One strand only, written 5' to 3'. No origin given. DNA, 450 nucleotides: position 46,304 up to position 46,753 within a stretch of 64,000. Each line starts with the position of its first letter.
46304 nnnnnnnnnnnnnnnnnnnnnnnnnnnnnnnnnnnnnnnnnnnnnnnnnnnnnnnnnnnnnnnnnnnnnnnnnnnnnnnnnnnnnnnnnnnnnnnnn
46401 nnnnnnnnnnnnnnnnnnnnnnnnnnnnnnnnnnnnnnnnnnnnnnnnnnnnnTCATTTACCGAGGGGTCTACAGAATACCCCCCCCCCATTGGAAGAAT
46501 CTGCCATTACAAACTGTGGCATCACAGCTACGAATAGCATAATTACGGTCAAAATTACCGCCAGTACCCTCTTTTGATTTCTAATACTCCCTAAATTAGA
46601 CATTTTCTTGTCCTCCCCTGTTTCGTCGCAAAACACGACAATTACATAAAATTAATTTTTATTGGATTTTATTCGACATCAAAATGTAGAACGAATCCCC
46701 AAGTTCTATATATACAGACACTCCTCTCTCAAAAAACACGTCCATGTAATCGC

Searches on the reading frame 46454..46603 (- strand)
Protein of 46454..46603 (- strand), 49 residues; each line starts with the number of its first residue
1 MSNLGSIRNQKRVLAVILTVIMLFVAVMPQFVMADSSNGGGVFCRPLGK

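Call 36: find_encoding_contigs(protein=window:46454-46603:-, flank=3000, max_places=10)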
Protein window:46454-46603:- (49 aa): no gene with exactly this product is on record in the collection.
